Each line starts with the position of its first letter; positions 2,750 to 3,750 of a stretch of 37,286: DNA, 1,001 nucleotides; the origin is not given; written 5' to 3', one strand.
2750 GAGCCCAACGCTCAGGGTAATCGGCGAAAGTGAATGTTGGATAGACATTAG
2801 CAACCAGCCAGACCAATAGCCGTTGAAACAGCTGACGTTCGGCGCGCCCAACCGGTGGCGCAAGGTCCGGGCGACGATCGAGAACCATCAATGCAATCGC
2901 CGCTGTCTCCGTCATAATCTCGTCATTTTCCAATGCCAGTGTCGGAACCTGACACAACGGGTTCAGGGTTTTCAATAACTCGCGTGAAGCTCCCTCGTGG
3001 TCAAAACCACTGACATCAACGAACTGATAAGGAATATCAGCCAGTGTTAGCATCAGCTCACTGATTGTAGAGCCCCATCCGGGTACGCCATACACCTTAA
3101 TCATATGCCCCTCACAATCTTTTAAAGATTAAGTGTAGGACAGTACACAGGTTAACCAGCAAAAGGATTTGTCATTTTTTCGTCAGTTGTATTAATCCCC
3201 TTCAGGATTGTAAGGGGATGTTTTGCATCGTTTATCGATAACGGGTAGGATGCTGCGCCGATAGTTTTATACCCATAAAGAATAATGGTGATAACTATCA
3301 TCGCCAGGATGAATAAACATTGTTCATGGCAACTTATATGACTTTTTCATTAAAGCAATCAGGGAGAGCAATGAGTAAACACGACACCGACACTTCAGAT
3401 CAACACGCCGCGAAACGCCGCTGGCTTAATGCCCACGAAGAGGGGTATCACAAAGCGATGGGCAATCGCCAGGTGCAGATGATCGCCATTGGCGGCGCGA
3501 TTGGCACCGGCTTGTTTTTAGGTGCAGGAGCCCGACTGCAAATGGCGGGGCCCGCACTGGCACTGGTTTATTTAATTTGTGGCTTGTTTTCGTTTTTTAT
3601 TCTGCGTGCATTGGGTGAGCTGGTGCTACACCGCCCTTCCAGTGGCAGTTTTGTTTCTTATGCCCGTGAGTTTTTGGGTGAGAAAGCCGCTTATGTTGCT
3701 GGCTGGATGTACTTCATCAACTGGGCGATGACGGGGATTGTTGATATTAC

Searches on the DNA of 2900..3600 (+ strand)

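Call 5: search_rna_families(source=window, start=2900, end=3600, threshold=evalue, max_evalue=10)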
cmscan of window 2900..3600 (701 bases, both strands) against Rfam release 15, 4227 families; matches with E-value up to 10: 5.
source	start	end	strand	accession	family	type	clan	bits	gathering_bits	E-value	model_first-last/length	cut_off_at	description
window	2929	3020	-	RF04082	mir-54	Gene; miRNA;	-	18.3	70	0.97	1-88/88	no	mir-54 microRNA precursor family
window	3035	3057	-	RF01305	sR51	Gene; snRNA; snoRNA; CD-box;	-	15.6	38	2.5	1-56/56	no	Small nucleolar RNA sR51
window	3116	3153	+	RF00612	SNORD75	Gene; snRNA; snoRNA; CD-box;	-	14.7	50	1.2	1-62/62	no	Small nucleolar RNA SNORD75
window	2955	2975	+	RF02129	GNAS-AS1_3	Gene; lncRNA;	-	13.7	42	1.9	1-38/38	no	GNAS antisense RNA 1 conserved region 3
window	3052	3190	-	RF01389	isrF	Gene; sRNA;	-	8.1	40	6.4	1-292/292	no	isrF Hfq binding RNA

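Call 6: search_dna_similar(query=window:3000-3480:+, collection=ecoli_genomes, mode=near, max_rows=30, rows=spread)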
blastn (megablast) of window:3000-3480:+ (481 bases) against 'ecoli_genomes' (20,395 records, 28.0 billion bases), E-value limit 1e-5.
Records with a match: 5409; places in all: 5420; records where one place covers at least 80% of the query: 4610.
Genomes with a match: 5408 of 5426; with a place that covers at least 80% of the query: 4609. Places per genome that has any: lowest 1, median 1, highest 2. On chromosomes: 5414 places; on plasmids: 6.
Best place of each record, by identity: >=99% 4010; 95-99% 621; 90-95% 769; 80-90% 7; 60-80% 2.
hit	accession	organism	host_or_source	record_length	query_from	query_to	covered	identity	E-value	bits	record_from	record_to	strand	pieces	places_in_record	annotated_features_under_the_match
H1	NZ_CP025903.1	Escherichia coli strain 300709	Homo sapiens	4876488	1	481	100%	100.0%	0e+0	889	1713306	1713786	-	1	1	ansP: L-asparagine permease | yncG: glutathione S-transferase family protein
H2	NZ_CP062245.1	Escherichia coli strain AML003_ev01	not applicable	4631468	1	481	100%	100.0%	0e+0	889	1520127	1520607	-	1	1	ansP: L-asparagine permease | yncG: glutathione S-transferase family protein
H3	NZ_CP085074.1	Escherichia coli strain P21_SE1_04.20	Homo sapiens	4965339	1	481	100%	100.0%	0e+0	889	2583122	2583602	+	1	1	ansP: L-asparagine permease | yncG: glutathione S-transferase family protein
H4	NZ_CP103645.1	Escherichia coli strain 961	Homo sapiens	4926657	1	481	100%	100.0%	0e+0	889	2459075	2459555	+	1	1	ansP: L-asparagine permease | yncG: glutathione S-transferase family protein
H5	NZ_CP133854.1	Escherichia coli strain ES4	Homo sapiens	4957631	1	481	100%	100.0%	0e+0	889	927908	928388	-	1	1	ansP: L-asparagine permease | yncG: glutathione S-transferase family protein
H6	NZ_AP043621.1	Escherichia coli strain AST215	Homo sapiens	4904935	1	481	100%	100.0%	0e+0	889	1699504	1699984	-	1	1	ansP: L-asparagine permease | yncG: glutathione S-transferase family protein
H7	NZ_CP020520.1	Escherichia coli strain 190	Homo sapiens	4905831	1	481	100%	99.8%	0e+0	883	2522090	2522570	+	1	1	ansP: L-asparagine permease | yncG: glutathione S-transferase family protein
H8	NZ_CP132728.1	Escherichia coli strain LZSFT34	-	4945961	1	481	100%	99.8%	0e+0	883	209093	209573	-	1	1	ansP: L-asparagine permease | yncG: glutathione S-transferase family protein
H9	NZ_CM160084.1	Escherichia coli strain GPEC60-12-649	chicken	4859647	1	481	100%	99.8%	0e+0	883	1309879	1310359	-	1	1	ansP: L-asparagine permease | yncG: glutathione S-transferase family protein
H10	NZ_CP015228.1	Escherichia coli strain 09-00049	lettuce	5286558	1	481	100%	99.6%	0e+0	878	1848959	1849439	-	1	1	ansP: L-asparagine permease | yncG: glutathione S-transferase family protein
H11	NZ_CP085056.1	Escherichia coli strain P24_WM1_05.20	Homo sapiens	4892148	1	481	100%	99.6%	0e+0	878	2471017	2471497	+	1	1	ansP: L-asparagine permease | yncG: glutathione S-transferase family protein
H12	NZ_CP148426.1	Escherichia coli strain Z1323CEC0014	Chicken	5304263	1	481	100%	99.6%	0e+0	878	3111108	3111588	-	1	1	ansP: L-asparagine permease | yncG: glutathione S-transferase family protein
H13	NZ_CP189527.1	Escherichia coli strain N385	Homo sapiens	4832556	1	481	100%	99.6%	0e+0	878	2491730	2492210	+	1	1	ansP: L-asparagine permease | yncG: glutathione S-transferase family protein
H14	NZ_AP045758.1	Escherichia coli strain 23CRST001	Homo sapiens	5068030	1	481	100%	99.6%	0e+0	878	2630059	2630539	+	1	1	ansP: L-asparagine permease | yncG: glutathione S-transferase family protein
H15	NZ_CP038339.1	Escherichia coli O157:H7 strain H6437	Homo sapiens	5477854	1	481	100%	99.4%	0e+0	872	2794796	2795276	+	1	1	ansP: L-asparagine permease | yncG: glutathione S-transferase family protein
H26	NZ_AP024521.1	Escherichia coli strain E189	Equus caballus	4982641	210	481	57%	94.9%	8e-116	425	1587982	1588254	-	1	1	ansP: L-asparagine permease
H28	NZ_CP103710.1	Escherichia coli O25b:H4-ST131 strain ST131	Homo sapiens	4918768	216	481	55%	93.7%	6e-107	396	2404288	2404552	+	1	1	ansP: L-asparagine permease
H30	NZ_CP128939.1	Escherichia coli strain TUM9754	missing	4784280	266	481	45%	99.1%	1e-104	388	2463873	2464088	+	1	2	ansP: L-asparagine permease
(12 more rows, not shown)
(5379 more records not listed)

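Call 7: get_annotated_region(hit=H28, flank=3500)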
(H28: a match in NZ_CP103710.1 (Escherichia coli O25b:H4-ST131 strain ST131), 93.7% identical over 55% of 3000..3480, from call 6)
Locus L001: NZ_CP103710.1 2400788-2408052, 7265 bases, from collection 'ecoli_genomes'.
description: Escherichia coli O25b:H4-ST131 chromosome, complete genome
organism: Escherichia coli O25b:H4-ST131 strain ST131 (NCBI taxid 941322)
replicon: chromosome; assembly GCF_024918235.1
host: Homo sapiens; source: blood; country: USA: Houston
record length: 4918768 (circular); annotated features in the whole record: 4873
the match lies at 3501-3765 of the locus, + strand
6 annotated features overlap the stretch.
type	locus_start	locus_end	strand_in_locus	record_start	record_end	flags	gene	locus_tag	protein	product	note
CDS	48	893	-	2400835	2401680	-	nhoA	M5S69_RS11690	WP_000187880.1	N-hydroxyarylamine O-acetyltransferase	-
CDS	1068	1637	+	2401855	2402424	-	yddH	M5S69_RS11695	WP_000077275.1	flavin reductase family protein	-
CDS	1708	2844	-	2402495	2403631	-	ydcC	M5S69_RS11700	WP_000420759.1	ISAs1-like element ISEc1 family transposase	-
CDS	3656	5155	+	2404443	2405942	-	ansP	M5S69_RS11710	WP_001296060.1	L-asparagine permease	-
CDS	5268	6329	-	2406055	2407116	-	yncE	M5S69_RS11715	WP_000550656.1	7-bladed beta-propeller protein YncE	-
CDS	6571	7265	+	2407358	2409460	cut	pqqU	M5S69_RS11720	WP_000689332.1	TonB-dependent receptor PqqU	-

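Call 8: get_annotated_region(hit=H26, flank=3500)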
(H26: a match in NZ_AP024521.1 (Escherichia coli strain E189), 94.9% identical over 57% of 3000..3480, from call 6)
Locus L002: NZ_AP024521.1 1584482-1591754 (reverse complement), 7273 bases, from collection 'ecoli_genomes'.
description: Escherichia coli strain E189 chromosome, complete genome
organism: Escherichia coli strain E189 (NCBI taxid 562)
replicon: chromosome; assembly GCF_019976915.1
host: Equus caballus; source: -; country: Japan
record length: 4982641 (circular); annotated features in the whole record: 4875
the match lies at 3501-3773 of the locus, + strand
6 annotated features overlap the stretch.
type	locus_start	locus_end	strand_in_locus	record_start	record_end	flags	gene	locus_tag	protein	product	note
CDS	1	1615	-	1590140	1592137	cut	-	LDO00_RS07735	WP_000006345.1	type VI secretion system Vgr family protein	-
CDS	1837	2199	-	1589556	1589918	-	-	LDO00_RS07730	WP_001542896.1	hypothetical protein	-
CDS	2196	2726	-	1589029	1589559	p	-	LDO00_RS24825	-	type IV secretion protein Rhs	internal stop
CDS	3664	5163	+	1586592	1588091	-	ansP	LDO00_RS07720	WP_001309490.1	L-asparagine permease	-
CDS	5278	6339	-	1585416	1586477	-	yncE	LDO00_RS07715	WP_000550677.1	YncE family protein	-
CDS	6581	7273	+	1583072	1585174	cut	pqqU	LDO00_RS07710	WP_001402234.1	TonB-dependent receptor PqqU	-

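Call 9: get_annotated_region(hit=H30, flank=3500)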
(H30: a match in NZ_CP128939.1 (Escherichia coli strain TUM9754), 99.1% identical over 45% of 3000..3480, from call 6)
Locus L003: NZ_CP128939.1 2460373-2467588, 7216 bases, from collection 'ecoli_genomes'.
description: Escherichia coli strain TUM9754 chromosome, complete genome
organism: Escherichia coli strain TUM9754 (NCBI taxid 562)
replicon: chromosome; assembly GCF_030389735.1
host: missing; source: missing; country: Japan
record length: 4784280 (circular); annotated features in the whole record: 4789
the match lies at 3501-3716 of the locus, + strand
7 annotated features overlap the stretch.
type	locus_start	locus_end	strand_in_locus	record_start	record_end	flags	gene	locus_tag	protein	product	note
CDS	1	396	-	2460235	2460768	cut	-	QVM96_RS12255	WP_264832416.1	HNH endonuclease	-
CDS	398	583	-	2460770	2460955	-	-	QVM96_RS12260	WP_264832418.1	helix-turn-helix transcriptional regulator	-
CDS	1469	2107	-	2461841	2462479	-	-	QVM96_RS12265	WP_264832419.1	hypothetical protein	-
CDS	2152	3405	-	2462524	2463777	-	-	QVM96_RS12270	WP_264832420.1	tyrosine-type recombinase/integrase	-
CDS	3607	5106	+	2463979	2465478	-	ansP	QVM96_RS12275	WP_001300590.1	L-asparagine permease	-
CDS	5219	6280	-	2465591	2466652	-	yncE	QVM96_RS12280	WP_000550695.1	YncE family protein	-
CDS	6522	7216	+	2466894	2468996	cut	pqqU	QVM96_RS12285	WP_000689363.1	TonB-dependent receptor PqqU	-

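Call 31: search_dna_similar(query=window:3160-3232:+, collection=ecoli_genomes, mode=distant, max_rows=40, rows=spread, max_evalue=0.01)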
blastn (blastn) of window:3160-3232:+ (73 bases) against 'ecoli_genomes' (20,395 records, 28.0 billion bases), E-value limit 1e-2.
Records with a match: 4620; places in all: 4621; records where one place covers at least 80% of the query: 4620.
Genomes with a match: 4619 of 5426; with a place that covers at least 80% of the query: 4619. Places per genome that has any: lowest 1, median 1, highest 2. On chromosomes: 4615 places; on plasmids: 6.
Best place of each record, by identity: >=99% 1967; 95-99% 2650; 90-95% 2; 80-90% 1.
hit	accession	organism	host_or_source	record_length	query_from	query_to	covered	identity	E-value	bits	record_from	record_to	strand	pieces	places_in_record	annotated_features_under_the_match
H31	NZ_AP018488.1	Escherichia coli O157:H7 strain PV15-279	Homo sapiens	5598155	1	73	100%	100.0%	1e-28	132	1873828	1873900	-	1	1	none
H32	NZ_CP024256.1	Escherichia coli strain ATCC 43886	Homo sapiens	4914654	1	73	100%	100.0%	1e-28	132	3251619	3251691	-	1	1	none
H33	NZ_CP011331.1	Escherichia coli O104:H4 str. C227-11 strain C227-11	Homo sapiens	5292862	1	73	100%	100.0%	1e-28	132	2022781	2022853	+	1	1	none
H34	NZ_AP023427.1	Escherichia coli strain HUE1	-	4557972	1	73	100%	100.0%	1e-28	132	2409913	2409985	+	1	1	none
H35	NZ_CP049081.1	Escherichia coli strain p10A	Homo sapiens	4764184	1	73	100%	100.0%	1e-28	132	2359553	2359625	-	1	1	none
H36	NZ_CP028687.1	Escherichia coli strain 110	cattle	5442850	1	73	100%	100.0%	1e-28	132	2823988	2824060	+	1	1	none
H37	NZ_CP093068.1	Escherichia coli strain BR1220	Branta canadensis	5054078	1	73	100%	100.0%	1e-28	132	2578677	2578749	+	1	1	none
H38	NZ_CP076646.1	Escherichia coli strain GD33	duck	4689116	1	73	100%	100.0%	1e-28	132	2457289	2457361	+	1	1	none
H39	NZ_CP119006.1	Escherichia coli strain CE0021a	Bos taurus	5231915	1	73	100%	100.0%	1e-28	132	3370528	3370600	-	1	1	none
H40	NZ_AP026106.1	Escherichia coli strain CEC01311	Homo sapiens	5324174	1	73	100%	100.0%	1e-28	132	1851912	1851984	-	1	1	none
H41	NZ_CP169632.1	Escherichia coli strain L-formLTE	-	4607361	1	73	100%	100.0%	1e-28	132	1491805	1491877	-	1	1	none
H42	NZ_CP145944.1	Escherichia coli PA2 strain PA2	-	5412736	1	73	100%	100.0%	1e-28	132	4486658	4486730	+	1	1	none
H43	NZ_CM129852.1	Escherichia coli strain SW07163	wastewater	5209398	1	73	100%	100.0%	1e-28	132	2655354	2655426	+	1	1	none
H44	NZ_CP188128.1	Escherichia coli strain TUM22153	Laboratory developed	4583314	1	73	100%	100.0%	1e-28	132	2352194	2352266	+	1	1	none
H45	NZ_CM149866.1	Escherichia coli strain HCP8S3_I1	Sus scrofa domesticus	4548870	1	73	100%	100.0%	1e-28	132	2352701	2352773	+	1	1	none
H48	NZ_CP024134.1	Escherichia coli strain 14EC017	clinical patient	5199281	1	73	100%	98.6%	5e-27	128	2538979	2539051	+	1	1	none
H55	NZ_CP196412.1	Escherichia coli strain W12-1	Bos taurus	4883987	1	73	100%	98.6%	5e-27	128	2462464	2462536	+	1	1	none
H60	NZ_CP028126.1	Escherichia coli O26 str. RM10386 strain RM10386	Bos taurus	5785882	1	73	100%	97.3%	6e-26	123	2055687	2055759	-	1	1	none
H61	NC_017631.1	Escherichia coli ABU 83972 strain ABU 83972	Homo sapiens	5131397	1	73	100%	97.3%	6e-26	123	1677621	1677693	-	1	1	none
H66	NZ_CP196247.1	Escherichia coli strain AH21G053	Homo sapiens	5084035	1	73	100%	97.3%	6e-26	123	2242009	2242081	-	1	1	none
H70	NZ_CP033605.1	Escherichia coli O157:H7 strain TR01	Cattle carcass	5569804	1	73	100%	83.8%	7e-12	77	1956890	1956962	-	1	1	none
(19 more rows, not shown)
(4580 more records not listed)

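Call 33: get_annotated_region(hit=H48, flank=150)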
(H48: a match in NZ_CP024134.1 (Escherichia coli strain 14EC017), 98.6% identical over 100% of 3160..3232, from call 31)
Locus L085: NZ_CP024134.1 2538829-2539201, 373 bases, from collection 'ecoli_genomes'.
description: Escherichia coli strain 14EC017 chromosome, complete genome
organism: Escherichia coli strain 14EC017 (NCBI taxid 562)
replicon: chromosome; assembly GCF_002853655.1
host: -; source: clinical patient; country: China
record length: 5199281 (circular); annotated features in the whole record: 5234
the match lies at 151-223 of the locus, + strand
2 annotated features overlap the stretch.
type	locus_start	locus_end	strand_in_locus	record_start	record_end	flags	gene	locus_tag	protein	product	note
CDS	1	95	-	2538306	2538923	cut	yncG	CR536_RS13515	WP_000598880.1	glutathione S-transferase family protein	-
CDS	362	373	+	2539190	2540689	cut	ansP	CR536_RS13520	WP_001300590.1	L-asparagine permease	-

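Call 34: get_annotated_region(hit=H60, flank=150)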
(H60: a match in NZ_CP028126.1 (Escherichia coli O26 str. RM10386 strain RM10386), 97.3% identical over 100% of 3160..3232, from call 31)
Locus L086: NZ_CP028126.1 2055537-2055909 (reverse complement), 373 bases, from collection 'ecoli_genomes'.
description: Escherichia coli O26 str. RM10386 chromosome, complete genome
organism: Escherichia coli O26 str. RM10386 strain RM10386 (NCBI taxid 1055534)
replicon: chromosome; assembly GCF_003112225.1
host: Bos taurus; source: feces; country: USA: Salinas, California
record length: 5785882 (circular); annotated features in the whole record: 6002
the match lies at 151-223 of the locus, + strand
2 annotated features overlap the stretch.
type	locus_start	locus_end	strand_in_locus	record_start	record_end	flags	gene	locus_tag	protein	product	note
CDS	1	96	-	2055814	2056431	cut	yncG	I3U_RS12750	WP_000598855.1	glutathione S-transferase family protein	-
CDS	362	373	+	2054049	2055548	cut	ansP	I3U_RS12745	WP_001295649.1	L-asparagine permease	-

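Call 35: get_annotated_region(hit=H61, flank=150)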
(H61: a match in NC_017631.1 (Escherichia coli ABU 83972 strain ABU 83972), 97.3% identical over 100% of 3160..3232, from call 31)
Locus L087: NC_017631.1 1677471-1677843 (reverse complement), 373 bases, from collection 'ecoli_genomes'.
description: Escherichia coli ABU 83972, complete sequence
organism: Escherichia coli ABU 83972 strain ABU 83972 (NCBI taxid 655817)
replicon: chromosome; assembly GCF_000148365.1
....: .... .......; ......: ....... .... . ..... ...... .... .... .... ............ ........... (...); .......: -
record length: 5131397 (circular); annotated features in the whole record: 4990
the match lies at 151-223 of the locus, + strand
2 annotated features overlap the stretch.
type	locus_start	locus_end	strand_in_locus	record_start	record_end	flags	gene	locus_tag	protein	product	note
CDS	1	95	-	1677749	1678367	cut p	yncG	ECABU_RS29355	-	glutathione S-transferase family protein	frameshifted; internal stop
CDS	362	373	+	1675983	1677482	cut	ansP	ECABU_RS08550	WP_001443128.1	L-asparagine permease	-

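Call 36: get_annotated_region(hit=H70, flank=150)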
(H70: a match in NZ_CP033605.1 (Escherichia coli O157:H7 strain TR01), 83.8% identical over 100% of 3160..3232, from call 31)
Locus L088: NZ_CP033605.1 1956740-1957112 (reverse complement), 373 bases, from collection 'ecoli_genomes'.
description: Escherichia coli O157:H7 strain TR01 chromosome, complete genome
organism: Escherichia coli O157:H7 strain TR01 (NCBI taxid 83334)
replicon: chromosome; assembly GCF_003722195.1
host: -; source: Cattle carcass; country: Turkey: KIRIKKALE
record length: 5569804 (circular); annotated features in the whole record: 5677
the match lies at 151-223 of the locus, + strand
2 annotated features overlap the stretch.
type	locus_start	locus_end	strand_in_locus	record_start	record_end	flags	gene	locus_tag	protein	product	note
CDS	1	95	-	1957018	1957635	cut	yncG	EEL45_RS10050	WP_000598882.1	glutathione S-transferase family protein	-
CDS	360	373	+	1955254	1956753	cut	ansP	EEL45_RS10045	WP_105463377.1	L-asparagine permease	-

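Call 37: get_annotated_region(hit=H55, flank=150)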
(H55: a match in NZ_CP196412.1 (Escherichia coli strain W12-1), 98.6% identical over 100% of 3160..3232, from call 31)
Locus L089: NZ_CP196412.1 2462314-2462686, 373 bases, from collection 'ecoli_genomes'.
description: Escherichia coli strain W12-1 chromosome, complete genome
organism: Escherichia coli strain W12-1 (NCBI taxid 562)
replicon: chromosome; assembly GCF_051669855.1
host: Bos taurus; source: -; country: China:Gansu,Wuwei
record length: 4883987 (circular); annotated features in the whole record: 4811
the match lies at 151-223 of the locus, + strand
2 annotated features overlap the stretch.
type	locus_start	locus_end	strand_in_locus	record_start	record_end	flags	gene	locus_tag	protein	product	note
CDS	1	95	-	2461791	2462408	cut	yncG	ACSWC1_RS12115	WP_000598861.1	glutathione S-transferase family protein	-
CDS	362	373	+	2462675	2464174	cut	ansP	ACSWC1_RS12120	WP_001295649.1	L-asparagine permease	-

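Call 38: get_annotated_region(hit=H66, flank=150)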
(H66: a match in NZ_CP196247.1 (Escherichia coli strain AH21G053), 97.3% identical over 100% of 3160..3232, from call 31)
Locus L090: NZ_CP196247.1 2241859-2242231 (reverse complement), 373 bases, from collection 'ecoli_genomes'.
description: Escherichia coli strain AH21G053 chromosome, complete genome
organism: Escherichia coli strain AH21G053 (NCBI taxid 562)
replicon: chromosome; assembly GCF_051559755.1
host: Homo sapiens; source: blood; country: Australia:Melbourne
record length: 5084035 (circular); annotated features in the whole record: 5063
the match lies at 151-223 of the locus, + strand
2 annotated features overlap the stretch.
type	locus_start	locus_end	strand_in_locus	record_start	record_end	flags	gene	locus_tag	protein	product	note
CDS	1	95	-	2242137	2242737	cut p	yncG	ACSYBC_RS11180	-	glutathione S-transferase family protein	frameshifted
CDS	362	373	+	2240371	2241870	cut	ansP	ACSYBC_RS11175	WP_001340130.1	L-asparagine permease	-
